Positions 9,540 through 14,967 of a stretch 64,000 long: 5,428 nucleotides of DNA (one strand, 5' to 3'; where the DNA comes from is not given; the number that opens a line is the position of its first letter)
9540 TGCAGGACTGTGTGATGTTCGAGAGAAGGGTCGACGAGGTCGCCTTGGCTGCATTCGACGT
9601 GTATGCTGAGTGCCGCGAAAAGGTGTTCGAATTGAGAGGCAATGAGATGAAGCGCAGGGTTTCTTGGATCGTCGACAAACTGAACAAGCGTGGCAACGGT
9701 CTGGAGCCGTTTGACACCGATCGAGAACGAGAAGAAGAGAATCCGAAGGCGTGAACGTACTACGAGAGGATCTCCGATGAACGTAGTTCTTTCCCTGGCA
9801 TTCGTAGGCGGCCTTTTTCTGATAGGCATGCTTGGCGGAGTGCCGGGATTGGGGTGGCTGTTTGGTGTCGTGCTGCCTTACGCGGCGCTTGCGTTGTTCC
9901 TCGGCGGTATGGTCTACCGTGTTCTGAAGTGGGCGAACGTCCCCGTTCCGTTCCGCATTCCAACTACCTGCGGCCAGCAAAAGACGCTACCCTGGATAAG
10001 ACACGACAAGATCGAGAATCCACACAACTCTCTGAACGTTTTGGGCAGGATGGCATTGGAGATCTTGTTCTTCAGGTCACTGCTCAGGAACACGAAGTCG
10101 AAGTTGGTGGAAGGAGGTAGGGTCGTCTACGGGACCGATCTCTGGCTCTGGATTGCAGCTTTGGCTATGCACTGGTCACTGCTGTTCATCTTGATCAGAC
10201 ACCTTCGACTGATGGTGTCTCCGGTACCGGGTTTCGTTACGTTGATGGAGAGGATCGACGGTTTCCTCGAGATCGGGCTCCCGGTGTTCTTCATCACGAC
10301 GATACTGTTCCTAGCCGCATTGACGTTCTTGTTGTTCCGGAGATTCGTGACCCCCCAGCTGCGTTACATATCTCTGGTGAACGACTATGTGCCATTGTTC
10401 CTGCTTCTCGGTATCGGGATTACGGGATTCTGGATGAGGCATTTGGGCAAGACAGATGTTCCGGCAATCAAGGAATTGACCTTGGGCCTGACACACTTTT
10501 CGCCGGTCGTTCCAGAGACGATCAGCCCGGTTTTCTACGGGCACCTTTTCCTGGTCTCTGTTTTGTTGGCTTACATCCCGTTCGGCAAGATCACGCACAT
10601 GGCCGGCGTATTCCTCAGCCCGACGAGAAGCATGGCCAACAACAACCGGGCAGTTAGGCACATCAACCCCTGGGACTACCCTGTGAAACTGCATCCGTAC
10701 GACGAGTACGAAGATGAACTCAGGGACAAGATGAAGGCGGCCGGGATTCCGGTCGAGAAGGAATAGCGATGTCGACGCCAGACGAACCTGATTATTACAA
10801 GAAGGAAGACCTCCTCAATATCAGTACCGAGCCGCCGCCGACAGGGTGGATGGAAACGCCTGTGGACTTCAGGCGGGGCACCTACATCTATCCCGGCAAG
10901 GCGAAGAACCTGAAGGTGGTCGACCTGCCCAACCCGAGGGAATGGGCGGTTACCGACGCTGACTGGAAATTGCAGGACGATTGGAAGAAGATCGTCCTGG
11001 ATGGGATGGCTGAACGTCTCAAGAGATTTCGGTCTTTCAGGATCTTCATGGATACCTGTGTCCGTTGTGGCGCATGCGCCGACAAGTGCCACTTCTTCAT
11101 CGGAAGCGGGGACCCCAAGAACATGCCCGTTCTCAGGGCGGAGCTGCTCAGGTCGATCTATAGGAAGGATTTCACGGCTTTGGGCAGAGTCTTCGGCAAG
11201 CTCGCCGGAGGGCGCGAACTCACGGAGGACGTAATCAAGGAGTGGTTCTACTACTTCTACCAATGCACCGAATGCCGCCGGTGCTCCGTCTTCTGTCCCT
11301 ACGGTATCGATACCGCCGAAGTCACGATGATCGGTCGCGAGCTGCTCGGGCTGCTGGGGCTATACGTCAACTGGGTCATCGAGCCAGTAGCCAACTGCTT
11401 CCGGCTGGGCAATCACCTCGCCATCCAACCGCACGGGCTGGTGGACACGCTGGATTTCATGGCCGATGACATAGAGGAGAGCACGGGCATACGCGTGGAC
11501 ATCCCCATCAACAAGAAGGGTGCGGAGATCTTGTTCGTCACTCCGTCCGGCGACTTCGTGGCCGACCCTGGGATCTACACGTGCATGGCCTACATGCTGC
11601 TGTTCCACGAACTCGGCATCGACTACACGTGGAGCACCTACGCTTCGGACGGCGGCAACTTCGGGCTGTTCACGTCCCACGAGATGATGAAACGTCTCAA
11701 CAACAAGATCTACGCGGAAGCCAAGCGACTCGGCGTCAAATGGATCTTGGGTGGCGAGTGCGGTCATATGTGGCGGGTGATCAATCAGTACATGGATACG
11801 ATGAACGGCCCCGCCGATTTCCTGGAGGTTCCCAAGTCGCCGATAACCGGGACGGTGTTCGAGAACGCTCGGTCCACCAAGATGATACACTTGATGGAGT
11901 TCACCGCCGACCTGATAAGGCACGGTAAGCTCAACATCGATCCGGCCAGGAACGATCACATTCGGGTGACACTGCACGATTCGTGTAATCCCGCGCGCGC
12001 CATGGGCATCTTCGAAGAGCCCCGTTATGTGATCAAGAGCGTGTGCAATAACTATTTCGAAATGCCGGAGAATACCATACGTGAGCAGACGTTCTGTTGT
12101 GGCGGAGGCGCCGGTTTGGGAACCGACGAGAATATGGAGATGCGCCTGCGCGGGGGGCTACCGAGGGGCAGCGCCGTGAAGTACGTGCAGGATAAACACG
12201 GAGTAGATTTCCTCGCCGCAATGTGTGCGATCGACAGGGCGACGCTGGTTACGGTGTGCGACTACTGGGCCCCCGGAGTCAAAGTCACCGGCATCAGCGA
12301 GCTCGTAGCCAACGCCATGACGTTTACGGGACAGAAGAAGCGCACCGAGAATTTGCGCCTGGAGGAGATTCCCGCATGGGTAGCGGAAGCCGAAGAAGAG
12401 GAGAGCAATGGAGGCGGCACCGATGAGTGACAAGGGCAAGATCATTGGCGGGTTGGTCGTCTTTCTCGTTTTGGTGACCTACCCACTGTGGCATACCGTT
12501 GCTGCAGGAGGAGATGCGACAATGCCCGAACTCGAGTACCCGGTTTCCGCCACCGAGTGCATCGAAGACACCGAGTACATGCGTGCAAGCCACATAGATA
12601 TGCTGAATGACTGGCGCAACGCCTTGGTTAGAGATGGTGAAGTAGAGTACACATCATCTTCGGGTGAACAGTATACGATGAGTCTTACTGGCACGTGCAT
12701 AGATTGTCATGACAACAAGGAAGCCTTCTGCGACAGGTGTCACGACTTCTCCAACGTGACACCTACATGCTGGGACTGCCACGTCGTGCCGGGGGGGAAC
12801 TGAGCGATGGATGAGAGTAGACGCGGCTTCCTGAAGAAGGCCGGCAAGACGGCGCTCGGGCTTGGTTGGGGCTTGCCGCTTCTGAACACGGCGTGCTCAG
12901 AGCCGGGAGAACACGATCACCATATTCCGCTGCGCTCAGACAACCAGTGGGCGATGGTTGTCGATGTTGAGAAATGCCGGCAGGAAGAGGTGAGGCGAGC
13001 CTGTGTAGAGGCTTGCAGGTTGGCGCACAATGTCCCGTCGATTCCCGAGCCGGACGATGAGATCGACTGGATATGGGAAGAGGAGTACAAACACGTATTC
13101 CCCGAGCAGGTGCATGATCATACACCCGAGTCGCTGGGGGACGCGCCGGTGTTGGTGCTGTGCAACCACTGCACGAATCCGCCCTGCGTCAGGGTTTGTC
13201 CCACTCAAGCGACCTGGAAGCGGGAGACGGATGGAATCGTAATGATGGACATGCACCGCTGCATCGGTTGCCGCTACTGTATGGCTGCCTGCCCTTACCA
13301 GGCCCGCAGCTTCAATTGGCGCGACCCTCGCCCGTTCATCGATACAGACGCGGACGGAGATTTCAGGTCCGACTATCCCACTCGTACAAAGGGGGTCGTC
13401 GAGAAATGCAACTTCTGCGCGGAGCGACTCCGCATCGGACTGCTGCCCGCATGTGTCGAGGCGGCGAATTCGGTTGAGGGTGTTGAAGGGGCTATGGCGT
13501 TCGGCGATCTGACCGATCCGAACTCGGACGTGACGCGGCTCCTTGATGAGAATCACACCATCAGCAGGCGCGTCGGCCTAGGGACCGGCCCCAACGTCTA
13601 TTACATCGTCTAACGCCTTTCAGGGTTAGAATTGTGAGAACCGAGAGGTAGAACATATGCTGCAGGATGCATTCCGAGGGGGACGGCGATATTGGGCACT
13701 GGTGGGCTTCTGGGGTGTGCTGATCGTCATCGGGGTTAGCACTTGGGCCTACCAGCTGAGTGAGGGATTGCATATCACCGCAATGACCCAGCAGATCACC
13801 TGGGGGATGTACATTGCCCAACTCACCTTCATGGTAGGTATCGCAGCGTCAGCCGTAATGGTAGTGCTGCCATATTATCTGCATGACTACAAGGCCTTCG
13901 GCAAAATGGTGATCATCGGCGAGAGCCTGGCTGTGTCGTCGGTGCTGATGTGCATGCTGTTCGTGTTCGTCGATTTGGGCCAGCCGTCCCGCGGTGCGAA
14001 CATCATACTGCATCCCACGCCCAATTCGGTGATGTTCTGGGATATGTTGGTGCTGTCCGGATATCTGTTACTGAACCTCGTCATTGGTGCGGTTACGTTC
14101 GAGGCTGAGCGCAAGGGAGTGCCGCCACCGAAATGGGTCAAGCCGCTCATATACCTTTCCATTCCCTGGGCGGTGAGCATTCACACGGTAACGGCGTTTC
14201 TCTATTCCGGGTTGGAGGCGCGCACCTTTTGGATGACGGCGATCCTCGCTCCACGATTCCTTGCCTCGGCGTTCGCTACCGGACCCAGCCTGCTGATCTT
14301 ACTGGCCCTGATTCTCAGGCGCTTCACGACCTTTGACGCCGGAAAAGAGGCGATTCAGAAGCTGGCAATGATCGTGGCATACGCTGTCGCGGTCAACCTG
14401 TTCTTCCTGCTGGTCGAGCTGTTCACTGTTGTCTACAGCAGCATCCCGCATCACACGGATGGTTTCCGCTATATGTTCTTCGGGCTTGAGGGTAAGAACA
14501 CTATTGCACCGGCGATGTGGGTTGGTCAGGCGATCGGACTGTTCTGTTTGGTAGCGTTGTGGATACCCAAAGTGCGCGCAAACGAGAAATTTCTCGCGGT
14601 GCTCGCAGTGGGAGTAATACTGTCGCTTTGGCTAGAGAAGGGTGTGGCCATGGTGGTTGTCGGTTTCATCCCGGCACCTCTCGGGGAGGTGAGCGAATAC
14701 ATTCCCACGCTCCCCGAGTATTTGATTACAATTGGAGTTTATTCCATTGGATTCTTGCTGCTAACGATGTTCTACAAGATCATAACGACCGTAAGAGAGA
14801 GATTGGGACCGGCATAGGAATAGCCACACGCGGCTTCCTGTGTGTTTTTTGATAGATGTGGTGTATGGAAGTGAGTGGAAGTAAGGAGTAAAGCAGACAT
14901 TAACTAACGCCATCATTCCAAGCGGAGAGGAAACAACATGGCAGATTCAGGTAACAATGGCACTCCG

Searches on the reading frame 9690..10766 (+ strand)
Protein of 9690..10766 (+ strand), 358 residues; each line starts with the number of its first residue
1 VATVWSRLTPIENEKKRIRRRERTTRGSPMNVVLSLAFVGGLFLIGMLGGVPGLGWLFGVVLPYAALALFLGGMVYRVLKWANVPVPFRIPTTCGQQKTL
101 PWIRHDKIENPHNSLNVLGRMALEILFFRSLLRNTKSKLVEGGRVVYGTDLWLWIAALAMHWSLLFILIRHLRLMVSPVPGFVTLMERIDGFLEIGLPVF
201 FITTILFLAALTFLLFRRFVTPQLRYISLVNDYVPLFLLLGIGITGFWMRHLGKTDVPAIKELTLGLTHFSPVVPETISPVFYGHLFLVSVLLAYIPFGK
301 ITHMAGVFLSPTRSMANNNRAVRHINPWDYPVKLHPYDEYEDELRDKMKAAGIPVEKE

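Call 37: search_protein_families(library=ncbifam, proteins=[window:9690-10766:+], max_evalue=0.00001)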
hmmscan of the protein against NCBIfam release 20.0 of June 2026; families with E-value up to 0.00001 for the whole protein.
window:9690-10766:+ (358 aa): 2 families
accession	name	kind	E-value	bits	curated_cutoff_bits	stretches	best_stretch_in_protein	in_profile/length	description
NF038037.1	cytob_DsrM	equivalog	3.2e-144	480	300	1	42-357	4-320/320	sulfate reduction electron transfer complex DsrMKJOP subunit DsrM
NF045723.1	memb_anch_TmcC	equivalog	3.9e-08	33.1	240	0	173-251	82-164/218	TmcC family electron transfer complex membrane anchor subunit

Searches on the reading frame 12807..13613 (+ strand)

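Call 37: search_protein_families(library=ncbifam, proteins=[window:12807-13613:+], max_evalue=0.00001)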
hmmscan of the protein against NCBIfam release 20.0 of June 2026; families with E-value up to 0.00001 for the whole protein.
window:12807-13613:+ (268 aa): 21 families
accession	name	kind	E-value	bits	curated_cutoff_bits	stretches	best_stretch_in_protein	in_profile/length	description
NF045797.1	DsrO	equivalog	6.5e-87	290.8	200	1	1-268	1-235/235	sulfate reduction electron transfer complex DsrMKJOP subunit DsrO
NF041782.1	mnquin_red_QrcC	equivalog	2.8e-39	135.2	400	1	48-267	1-225/239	menaquinone reductase iron-sulfur cluster-binding subunit QrcC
TIGR03149.1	cyt_nit_nrfC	equivalog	1.3e-38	132.6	377.6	2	44-170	35-145/225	cytochrome c nitrite reductase Fe-S protein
NF011569.0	PRK14993.1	equivalog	2.7e-38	131.8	416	2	1-170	1-150/244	tetrathionate reductase subunit TtrB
NF041715.1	arsenate_red_ArrB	equivalog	4.2e-35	121.4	450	2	48-175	3-112/233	arsenate respiratory reductase iron-sulfur subunit ArrB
TIGR03478.1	DMSO_red_II_bet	subfamily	1.1e-26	93.6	480.7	1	118-171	130-183/321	DMSO reductase family type II enzyme, iron-sulfur subunit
TIGR02951.1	DMSO_dmsB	equivalog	1.9e-26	93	214.1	1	117-171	62-116/161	DMSO/selenate family reductase complex B subunit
NF008134.0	PRK10882.1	equivalog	3.9e-25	88.6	263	1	4-178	3-172/329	hydrogenase 2 operon protein HybA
NF042979.1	EthbenzDh_ebdB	equivalog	7.5e-24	84.2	740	1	118-170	152-204/354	ethylbenzene dehydrogenase subunit beta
NF045715.1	sulf_resp_HmcB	equivalog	5.7e-23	81.5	420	1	45-173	34-160/307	sulfate respiration complex iron-sulfur protein HmcB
NF038355.1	FDH3_beta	equivalog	2.1e-18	67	240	1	111-220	46-154/180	formate dehydrogenase FDH3 subunit beta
TIGR01660.1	narH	equivalog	3.6e-18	65.3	524.05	1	118-173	182-237/492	nitrate reductase subunit beta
TIGR01582.1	FDH-beta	equivalog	2.1e-14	53.3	334.7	1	118-177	92-151/283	formate dehydrogenase subunit beta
NF007658.0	PRK10330.1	equivalog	1.1e-11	44.6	260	1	117-220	56-147/181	electron transport protein HydN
NF009408.0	PRK12769.1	equivalog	2.7e-11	42.4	1003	1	116-220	53-137/659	formate-dependent uric acid utilization protein AegA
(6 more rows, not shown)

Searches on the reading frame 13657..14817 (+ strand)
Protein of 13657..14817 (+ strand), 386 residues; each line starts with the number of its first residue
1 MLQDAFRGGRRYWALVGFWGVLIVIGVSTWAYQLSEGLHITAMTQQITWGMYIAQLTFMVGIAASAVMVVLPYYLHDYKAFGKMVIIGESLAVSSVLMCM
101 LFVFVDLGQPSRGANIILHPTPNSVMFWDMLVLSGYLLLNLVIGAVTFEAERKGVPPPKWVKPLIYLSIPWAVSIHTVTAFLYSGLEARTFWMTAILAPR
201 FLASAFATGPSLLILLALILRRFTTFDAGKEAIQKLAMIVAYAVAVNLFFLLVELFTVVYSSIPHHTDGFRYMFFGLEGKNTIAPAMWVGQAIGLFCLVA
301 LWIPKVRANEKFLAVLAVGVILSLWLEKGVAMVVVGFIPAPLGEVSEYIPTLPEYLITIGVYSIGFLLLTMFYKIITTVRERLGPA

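Call 37: search_protein_families(library=ncbifam, proteins=[window:13657-14817:+], max_evalue=0.00001)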
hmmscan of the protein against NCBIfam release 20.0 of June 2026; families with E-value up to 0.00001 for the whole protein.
window:13657-14817:+ (386 aa): 3 families
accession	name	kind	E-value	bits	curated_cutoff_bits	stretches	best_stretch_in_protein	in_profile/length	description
NF045798.1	DsrP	equivalog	7.1e-126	420.3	350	1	1-381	1-345/346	sulfate reduction electron transfer complex DsrMKJOP subunit DsrP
NF041784.1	mnquin_red_QrcD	equivalog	1.7e-10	40.8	570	1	201-376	223-398/408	menaquinone reductase integral membrane subunit QrcD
NF011568.0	PRK14992.1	equivalog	6.7e-08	32.3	314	1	40-247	10-212/341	tetrathionate reductase subunit TtrC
